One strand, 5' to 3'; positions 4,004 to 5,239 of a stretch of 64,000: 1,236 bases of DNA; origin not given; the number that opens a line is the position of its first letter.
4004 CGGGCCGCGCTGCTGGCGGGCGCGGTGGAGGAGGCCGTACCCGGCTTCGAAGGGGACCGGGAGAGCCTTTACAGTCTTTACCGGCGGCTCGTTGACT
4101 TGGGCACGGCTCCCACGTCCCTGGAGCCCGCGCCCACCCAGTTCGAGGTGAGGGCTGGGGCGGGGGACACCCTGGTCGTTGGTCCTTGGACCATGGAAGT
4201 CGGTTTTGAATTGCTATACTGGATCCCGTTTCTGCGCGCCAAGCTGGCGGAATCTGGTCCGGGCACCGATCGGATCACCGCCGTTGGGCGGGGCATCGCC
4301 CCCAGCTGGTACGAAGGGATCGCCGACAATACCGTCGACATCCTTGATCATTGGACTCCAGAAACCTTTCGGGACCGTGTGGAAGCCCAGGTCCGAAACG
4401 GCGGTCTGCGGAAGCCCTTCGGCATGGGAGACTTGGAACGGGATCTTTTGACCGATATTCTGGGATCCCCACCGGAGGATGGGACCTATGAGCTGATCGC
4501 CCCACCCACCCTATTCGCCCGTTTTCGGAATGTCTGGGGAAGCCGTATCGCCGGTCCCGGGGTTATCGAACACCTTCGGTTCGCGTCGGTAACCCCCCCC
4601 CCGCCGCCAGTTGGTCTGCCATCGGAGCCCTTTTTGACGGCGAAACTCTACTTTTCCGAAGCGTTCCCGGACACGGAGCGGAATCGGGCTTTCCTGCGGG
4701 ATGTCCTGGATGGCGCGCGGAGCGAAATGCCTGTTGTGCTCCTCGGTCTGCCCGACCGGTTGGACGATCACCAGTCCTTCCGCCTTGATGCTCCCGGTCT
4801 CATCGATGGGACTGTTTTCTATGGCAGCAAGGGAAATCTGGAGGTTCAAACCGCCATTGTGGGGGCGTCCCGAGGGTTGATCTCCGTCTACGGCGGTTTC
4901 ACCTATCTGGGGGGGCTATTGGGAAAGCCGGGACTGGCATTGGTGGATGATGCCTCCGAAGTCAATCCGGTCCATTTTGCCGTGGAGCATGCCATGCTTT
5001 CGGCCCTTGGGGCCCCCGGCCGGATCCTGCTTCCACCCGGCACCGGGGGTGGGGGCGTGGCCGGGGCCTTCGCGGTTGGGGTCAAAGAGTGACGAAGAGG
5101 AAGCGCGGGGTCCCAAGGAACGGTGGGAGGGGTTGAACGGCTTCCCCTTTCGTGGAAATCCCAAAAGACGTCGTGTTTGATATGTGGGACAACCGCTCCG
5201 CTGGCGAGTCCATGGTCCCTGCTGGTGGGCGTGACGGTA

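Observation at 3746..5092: Uncharacterised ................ domain present twice in the window (second copy about 54300-55283)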

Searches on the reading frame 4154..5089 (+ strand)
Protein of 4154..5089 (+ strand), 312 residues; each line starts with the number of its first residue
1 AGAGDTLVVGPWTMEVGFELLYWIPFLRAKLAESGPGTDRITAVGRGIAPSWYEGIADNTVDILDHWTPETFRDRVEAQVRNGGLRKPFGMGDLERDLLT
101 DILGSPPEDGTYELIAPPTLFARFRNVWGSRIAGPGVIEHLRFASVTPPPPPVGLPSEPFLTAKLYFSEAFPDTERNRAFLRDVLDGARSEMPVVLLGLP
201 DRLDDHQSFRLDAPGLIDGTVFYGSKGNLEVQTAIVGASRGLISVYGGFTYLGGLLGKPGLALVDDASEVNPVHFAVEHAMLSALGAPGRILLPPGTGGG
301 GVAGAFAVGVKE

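Call 15: search_solved_structures(query=A1, max_evalue=10, show_alignments=3)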
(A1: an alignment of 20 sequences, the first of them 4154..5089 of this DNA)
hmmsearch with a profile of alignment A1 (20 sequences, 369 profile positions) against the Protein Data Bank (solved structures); distinct sequences matched with E-value up to 10: 0.

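Call 21: predict_structure(alignment_id=A1)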
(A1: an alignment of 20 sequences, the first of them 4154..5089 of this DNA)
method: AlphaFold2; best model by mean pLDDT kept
length: 312 residues; sequences in the alignment: 20
mean_pLDDT: 91.8   pTM: 0.92
mean pLDDT of the five models: 91.8, 91.8, 91.7, 90.3, 90.2
residues with pLDDT >= 90: 228; 70-90: 76; 50-70: 8; < 50: 0
segments of 3 or more residues with pLDDT < 50: none
pLDDT, mean of each block of 10 residues (from residue 1): 77 89 93 82 95 95 95 93 88 92 89 89 81 77 96 96 96 97 98 95 88 95 95 98 95 97 91 90 94 90 97 94
secondary structure, 60 per line:
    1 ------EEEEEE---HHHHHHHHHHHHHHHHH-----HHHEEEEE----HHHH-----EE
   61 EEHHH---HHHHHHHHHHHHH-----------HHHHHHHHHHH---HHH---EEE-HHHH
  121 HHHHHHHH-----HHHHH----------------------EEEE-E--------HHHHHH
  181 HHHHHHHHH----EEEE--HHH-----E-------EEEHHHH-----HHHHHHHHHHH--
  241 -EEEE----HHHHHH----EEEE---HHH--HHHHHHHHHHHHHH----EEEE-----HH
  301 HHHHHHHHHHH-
elements in order: E7-12 H16-32 E41-45 H50-53 E59-62 H69-81 H93-103 E113-115 H117-128 H134-138 E161-164 H175-189 E194-197 E216-218 H219-222 H228-238 E242-245 H250-255 E260-263 H272-285 E290-293 H299-311
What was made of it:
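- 4163..5035 (+): FAM domain of ORF A (about aa 140-430), a complete compact GT-B fold. The N-terminal half carries the beta1-alpha1 loop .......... (Glu151, Glu155), Arg182, Trp188/Tyr189 and Lys223. The C-terminal half carries Asp340-x-His342, Asn364/Gln368, Tyr382-Gly-Gly384, Tyr387 and His410. AF2 model pLDDT 91.8, pTM 0.92 (call 21).
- On GT-B fold glycosyltransferase superfamily: The AF2 model (pLDDT 91.8) has alternating beta-alpha elements in two blocks (strands 7-12, 41-45, 59-62, 113-115 and 161-164, 194-197, 216-218, 242-245, 260-263, 290-293) and a terminal helix at 299-311 (call 21).
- Fold: AF2 pLDDT 91.8, pTM 0.92 (call 21).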

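Call 24: fold_search(model_id=the predicted structure, library=pdb)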
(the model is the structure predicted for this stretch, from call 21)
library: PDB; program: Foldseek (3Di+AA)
matches with E <= 10: 796; with E <= 0.001: 28
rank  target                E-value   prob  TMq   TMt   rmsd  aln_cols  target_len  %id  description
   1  3tov_A                1.6e-05  1.00  0.45  0.41  10.0       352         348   14  The crystal structure of the glycosyl transferase family 9 from Veillonella parvula DSM 2008 (released 2011-09-21)
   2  1v4v_A                1.6e-05  1.00  0.32  0.28  16.2       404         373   15  Crystal Structure Of UDP-N-Acetylglucosamine 2-Epimerase From Thermus Thermophilus HB8 (released 2003-12-02)
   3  4ldp_A                4.1e-05  1.00  0.38  0.33  11.3       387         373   11  Spinosyn Forosaminyltransferase SpnP (released 2014-12-24)
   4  1v4v_B                8.2e-05  0.99  0.32  0.28  16.2       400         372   15  Crystal Structure Of UDP-N-Acetylglucosamine 2-Epimerase From Thermus Thermophilus HB8 (released 2003-12-02)
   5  3tov_B                1.1e-04  1.00  0.44  0.41  10.1       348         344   15  The crystal structure of the glycosyl transferase family 9 from Veillonella parvula DSM 2008 (released 2011-09-21)
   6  9grx_1                1.5e-04  1.00  0.38  0.31  12.1       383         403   10  NDH-PSI-LHCI supercomplex from S. oleracea (released 2025-02-12)
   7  8sy0_A                1.6e-04  1.00  0.35  0.31  14.4       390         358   11  X-ray crystal structure of UDP- 2,3-diacetamido-2,3-dideoxy-glucuronic acid-2-epimerase from Thermus thermophilus stra (released 2023-09-13)
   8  2h1f_A                1.8e-04  1.00  0.42  0.41  10.3       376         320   13  E. coli heptosyltransferase WaaC with ADP (released 2007-05-22)
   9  4nes                  1.9e-04  0.99  0.36  0.32  15.1       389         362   10  Crystal structure of Methanocaldococcus jannaschii UDP-GlcNAc 2-epimerase in complex with UDP-GlcNAc and UDP (released 2014-04-23)
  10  7wff_a                2.4e-04  1.00  0.43  0.40  11.2       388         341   14  Subcomplexes B,M and L in the Cylic electron transfer supercomplex NDH-PSI from Arabidopsis (released 2022-03-16)
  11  2h1h_A                2.4e-04  1.00  0.41  0.40  11.7       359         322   13  E. coli heptosyltransferase WaaC with ADP-2-deoxy-2-fluoro heptose (released 2007-05-22)
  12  6dfe_B                3.2e-04  1.00  0.41  0.40  11.9       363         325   12  The structure of a ternary complex of E. coli WaaC (released 2018-09-05)
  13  3ot5_B                3.6e-04  0.98  0.35  0.31  13.4       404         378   11  2.2 Angstrom Resolution Crystal Structure of putative UDP-N-acetylglucosamine 2-epimerase from Listeria monocytogenes (released 2010-09-22)
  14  8syd_B                4.8e-04  0.98  0.34  0.30  14.8       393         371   11  X-ray crystal structure of UDP-2,3-diacetamido-2,3-dideoxy-glucuronic acid-2-epimerase from Thermus thermophilus strai (released 2023-09-13)
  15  8sxv_A                5.0e-04  0.99  0.37  0.33  13.2       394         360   11  X-ray crystal structure of UDP- 2,3-diacetamido-2,3-dideoxy-glucuronic acid-2-epimerase from Thermus thermophilus stra (released 2023-09-13)
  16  1psw                  5.3e-04  1.00  0.43  0.41   9.9       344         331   12  Structure of E. coli ADP-heptose lps heptosyltransferase II (released 2003-07-08)
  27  2gt1_A                9.4e-04  0.99  0.41  0.40  10.4       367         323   13  E. coli heptosyltransferase WaaC. (released 2007-05-01)
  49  4rap_D                3.5e-03  1.00  0.43  0.36   9.6       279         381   10  Crystal structure of bacterial iron-containing dodecameric glycosyltransferase TibC from enterotoxigenic E.coli H10407 (released 2014-10-29)
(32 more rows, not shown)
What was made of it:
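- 4163..5035 (+): Foldseek GT-B/GT9 hits (call 24).
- On GT-B fold glycosyltransferase superfamily: There are 28 Foldseek PDB hits at E <= 1e-3, and nearly all those listed are GT-B proteins (call 24).
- On GT9 (PF01075 Glyco_transf_9): Foldseek E = 1.6e-5, TM 0.41-0.45, 12-15% identity (call 24).
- Closest known: CAZy GT9 / Pfam PF01075 ADP-heptose:LPS heptosyltransferases. Same: Compact GT-B fold of about 320 aa. These are the best Foldseek matches (call 24).
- Foldseek PDB top hits are GT9 enzymes (3tov, WaaC 2h1f/2gt1/6dfe, WaaF 1psw, TibC 4rap), GT9-like subunits of the NDH-PSI complex, and other GT-B proteins (call 24). GT9 enzymes are the top structural hits (call 24).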

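Call 25: search_protein_representatives(alignment_id=A1)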
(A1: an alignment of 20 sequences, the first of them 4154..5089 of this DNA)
Query: 20 sequences, 369 profile positions. Proteins with E-value up to 0.001 (for the whole library): 1683; up to 1e-10: 1457; up to 1e-30: 896. The best 150 are listed.
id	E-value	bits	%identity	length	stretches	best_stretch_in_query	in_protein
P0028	1.5e-224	761.2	-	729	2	26-359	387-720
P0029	1.1e-143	495.1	-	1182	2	16-350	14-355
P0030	1.6e-123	428.7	-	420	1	7-363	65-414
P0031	6.2e-121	420.3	-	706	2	54-324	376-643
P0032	3.6e-119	414.5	-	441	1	14-363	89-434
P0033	1.1e-117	409.6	-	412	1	7-365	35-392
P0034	1.9e-117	408.8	-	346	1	6-348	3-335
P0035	9.2e-117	406.5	-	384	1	3-364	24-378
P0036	2.0e-116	405.4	-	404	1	40-364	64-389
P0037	2.4e-116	405.2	-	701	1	25-357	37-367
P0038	1.3e-115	402.7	-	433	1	10-365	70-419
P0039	2.3e-115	402.0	-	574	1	24-346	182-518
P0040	2.7e-115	401.7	-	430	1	24-358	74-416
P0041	4.4e-115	401.0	-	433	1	13-367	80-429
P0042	5.4e-115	400.7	-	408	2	19-365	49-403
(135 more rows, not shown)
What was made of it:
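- Family size and selection: 1683 representatives at E <= 1e-3 and 896 at 1e-30 (call 25).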

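Call 37: find_related_loci(query=A1, collection=genome_contigs, flank=10000)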
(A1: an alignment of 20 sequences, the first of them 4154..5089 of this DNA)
Query A1 (312 aa) in genome_contigs; peptide patterns used: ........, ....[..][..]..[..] (x = any residue, [..] = any of these).
379 stretches matched a pattern; 344 encode a relative of the query (tblastn E <= 1e-3); the best 80 are kept; 73 distinct loci.
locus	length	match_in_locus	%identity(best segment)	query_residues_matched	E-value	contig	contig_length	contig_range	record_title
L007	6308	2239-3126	37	1-286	4e-55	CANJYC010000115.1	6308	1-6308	MAG: Acidobacteria bacterium isolate RH-26jul17-107 genome assembly, contig: RH-26jul17-C34920, whole genome shotgun seq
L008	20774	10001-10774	41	1-257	2e-53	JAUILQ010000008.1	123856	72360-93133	MAG: Alphaproteobacteria bacterium isolate Co_bin.5 NODE_1517_length_123856_cov_1.718554, whole genome shotgun sequence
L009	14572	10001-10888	38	7-296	5e-53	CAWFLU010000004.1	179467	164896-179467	MAG: uncultured Alphaproteobacteria bacterium isolate MFD06298.bin.1.211 genome assembly, contig: contig_14222, whole ge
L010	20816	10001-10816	39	4-277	5e-51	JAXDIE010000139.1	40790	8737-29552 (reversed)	MAG: Thermoleophilaceae bacterium isolate BP_540 scaffold_2105149, whole genome shotgun sequence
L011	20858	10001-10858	34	1-289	7e-50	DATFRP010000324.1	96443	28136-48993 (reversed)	MAG TPA_asm: Vicinamibacterales bacterium isolate SMAG_U9361 k141_2439813, whole genome shotgun sequence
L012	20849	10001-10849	37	4-287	7e-50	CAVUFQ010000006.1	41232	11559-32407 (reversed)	MAG: uncultured Actinomycetes bacterium isolate MFD02581.bin.1.289 genome assembly, contig: contig_76451, whole genome s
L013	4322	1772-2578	37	7-274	2e-49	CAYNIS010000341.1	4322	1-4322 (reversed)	MAG TPA_asm: uncultured Rhodospirillaceae bacterium isolate SRP141376_co3_147 genome assembly, contig: NODE_50988_length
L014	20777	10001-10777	40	1-257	1e-48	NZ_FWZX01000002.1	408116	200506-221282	Tistlia consotensis USBA 355, whole genome shotgun sequence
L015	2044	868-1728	34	1-286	3e-49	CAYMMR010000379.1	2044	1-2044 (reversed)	MAG TPA_asm: uncultured Nitrospinota bacterium isolate binchicken_co21_483 genome assembly, contig: NODE_130526_length_2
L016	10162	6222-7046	37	3-283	2e-48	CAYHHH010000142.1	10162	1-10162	MAG TPA_asm: uncultured Bifidobacteriaceae bacterium isolate ERP119702_co1_17 genome assembly, contig: NODE_8831_length_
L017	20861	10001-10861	35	1-289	4e-48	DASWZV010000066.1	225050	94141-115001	MAG TPA_asm: Vicinamibacterales bacterium isolate SMAG_U3748 k141_3901623, whole genome shotgun sequence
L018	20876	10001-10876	35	7-297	2e-47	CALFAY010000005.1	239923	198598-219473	MAG: uncultured planctomycete isolate H1_Bin_Bin_101_sub_1 genome assembly, contig: c_000000429365, whole genome shotgun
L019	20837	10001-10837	37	3-285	4e-47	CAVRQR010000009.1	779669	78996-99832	MAG: uncultured Acidobacteriota bacterium isolate MFD04850.bin.2.84 genome assembly, contig: contig_30706, whole genome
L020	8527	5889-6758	33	4-293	2e-47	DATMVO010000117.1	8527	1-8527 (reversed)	MAG TPA_asm: Solirubrobacteraceae bacterium isolate SMAG_U13070 k141_743631, whole genome shotgun sequence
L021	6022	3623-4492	36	1-281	5e-47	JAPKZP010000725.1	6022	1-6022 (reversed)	MAG: Acidobacteria bacterium isolate LacPavin_0419_WC70S_MAG_67_7 LacPavin_0419_WC70S_scaffold_334387, whole genome shot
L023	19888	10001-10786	35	1-263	3e-46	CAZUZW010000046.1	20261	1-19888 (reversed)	MAG TPA_asm: uncultured Vicinamibacteraceae bacterium isolate SRP092796_co5_198 genome assembly, contig: NODE_3243_lengt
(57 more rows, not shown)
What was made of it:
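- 344 hits in GTDB species genomes (call 37).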

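Call 62: search_protein_families(library=pfam, proteins=[L023:7026-8177:+, L023:8184-9134:+, L023:12271-13410:+, L011:10955-12088:+], max_evalue=0.01)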
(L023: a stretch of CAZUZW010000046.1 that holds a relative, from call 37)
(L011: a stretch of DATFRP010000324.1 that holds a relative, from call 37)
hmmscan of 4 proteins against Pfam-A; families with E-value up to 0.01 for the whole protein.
L023:7026-8177:+ (384 aa): 1 family
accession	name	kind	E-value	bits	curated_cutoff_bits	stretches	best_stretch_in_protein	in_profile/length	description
PF02350.25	Epimerase_2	-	1.7e-69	234.7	30.6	1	24-371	2-346/347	UDP-N-acetylglucosamine 2-epimerase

L023:8184-9134:+ (317 aa): 4 families
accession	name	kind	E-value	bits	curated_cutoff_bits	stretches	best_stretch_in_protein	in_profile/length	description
PF13489.12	Methyltransf_23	-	2.2e-14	54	27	1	112-269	5-161/164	Methyltransferase domain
PF08241.18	Methyltransf_11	-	5e-09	37.1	21.2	1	136-226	1-95/95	Methyltransferase domain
PF13649.12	Methyltransf_25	-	4.6e-08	34.1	27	1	136-222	2-97/97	Methyltransferase domain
PF08242.18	Methyltransf_12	-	1.9e-07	32.2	30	1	136-224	1-98/98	Methyltransferase domain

L023:12271-13410:+ (380 aa): 11 families
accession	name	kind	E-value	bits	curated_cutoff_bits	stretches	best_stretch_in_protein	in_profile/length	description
PF01370.27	Epimerase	-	8.8e-43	146.9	20.9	2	6-135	1-124/240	NAD dependent epimerase/dehydratase family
PF16363.11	GDP_Man_Dehyd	-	2.6e-39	136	27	2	7-132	1-135/332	GDP-mannose 4,6 dehydratase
PF01073.25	3Beta_HSD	-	1.4e-16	60.8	22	1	7-133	1-123/280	3-beta hydroxysteroid dehydrogenase/isomerase family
PF02719.21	Polysacc_synt_2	-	4.9e-10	39.5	20.2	1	6-125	1-127/293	Polysaccharide biosynthesis protein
PF13460.12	NAD_binding_10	-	4.7e-08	33.5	27.2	1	10-135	1-107/184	NAD(P)H-binding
PF07993.18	NAD_binding_4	-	8.6e-07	28.8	20.1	1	71-229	86-214/258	Male sterility protein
PF05368.20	NmrA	-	6e-06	26.5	27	1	5-80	4-76/298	NmrA-like family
PF00106.31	adh_short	-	0.00013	21.9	26.6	1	5-74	2-71/195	short chain dehydrogenase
PF04321.23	RmlD_sub_bind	-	0.00019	21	27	1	5-107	2-85/287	RmlD substrate binding domain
PF16827.10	zf-HC3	-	0.0081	16.8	25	0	140-169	30-60/67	zinc-finger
PF02254.24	TrkA_N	-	0.0086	16.8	23.8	0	11-70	5-58/116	TrkA-N domain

L011:10955-12088:+ (378 aa): 9 families
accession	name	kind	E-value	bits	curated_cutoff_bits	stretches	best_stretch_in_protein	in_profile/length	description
PF01370.27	Epimerase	-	1.5e-44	152.6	20.9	2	6-135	1-124/240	NAD dependent epimerase/dehydratase family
PF16363.11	GDP_Man_Dehyd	-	1.9e-40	139.8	27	2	7-132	1-135/332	GDP-mannose 4,6 dehydratase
PF01073.25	3Beta_HSD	-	2.8e-16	59.8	22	1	7-133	1-123/280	3-beta hydroxysteroid dehydrogenase/isomerase family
PF02719.21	Polysacc_synt_2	-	1.5e-09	37.9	20.2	1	6-125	1-127/293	Polysaccharide biosynthesis protein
PF07993.18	NAD_binding_4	-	1e-08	35.1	20.1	1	8-229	1-214/258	Male sterility protein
PF13460.12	NAD_binding_10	-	9.4e-07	29.3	27.2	1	10-132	1-104/184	NAD(P)H-binding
PF05368.20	NmrA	-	1.9e-05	24.9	27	1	5-78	4-74/298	NmrA-like family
PF00106.31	adh_short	-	2.2e-05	24.5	26.6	1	5-114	2-122/195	short chain dehydrogenase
PF04321.23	RmlD_sub_bind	-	0.0005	19.7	27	1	5-107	2-85/287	RmlD substrate binding domain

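Call 76: search_protein_families(library=pfam, alignment_id=A7, max_evalue=1)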
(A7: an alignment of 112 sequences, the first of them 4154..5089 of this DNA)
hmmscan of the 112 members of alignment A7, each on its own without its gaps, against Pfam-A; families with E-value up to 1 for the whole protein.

A. member 1, window:4154-5089:+ (312 aa): 0 families

B. families by the number of members that match (of 112 scanned): 73 families (the first 25 are shown)
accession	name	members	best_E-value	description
PF04102.17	SlyX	3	0.0018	SlyX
PF01075.23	Glyco_transf_9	3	0.0035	Glycosyltransferase family 9 (heptosyltransferase)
PF01544.23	CorA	3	0.009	CorA-like Mg2+ transporter protein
PF02601.20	Exonuc_VII_L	3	0.15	Exonuclease VII, large subunit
PF08614.16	ATG16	2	0.032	Autophagy protein 16 (ATG16)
PF02817.22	E3_binding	2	0.072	e3 binding domain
PF12128.14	DUF3584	2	0.14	Protein of unknown function (DUF3584)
PF25014.1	NET2A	1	1.3e-05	NET2A-like domain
PF03377.19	TAL_effector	1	0.00095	TAL effector repeat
PF15818.10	CCDC73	1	0.002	Coiled-coil domain-containing protein 73 family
PF02843.22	GARS_C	1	0.0066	Phosphoribosylglycinamide synthetase, C domain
PF12277.13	DUF3618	1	0.012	Protein of unknown function (DUF3618)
PF10234.14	Cluap1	1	0.015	Clusterin-associated protein-1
PF13094.11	CENP-Q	1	0.016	CENP-Q, a CENPA-CAD centromere complex subunit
PF03036.21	Perilipin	1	0.018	Perilipin family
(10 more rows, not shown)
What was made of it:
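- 3746..5092 (+): ORF A, a standalone member of the FAM family (448 aa; NCBI calls the start at nt 3818). Residues 1-136 form a variable N-terminal extension. In many relatives this extension is coiled-coil-like. Coiled-coil-type Pfam noise in relatives: call 76.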

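Call 78: search_solved_structures(query=A7, max_evalue=10, show_alignments=2)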
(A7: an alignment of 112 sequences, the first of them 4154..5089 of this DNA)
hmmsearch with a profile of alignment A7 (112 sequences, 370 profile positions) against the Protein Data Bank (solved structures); distinct sequences matched with E-value up to 10: 0.
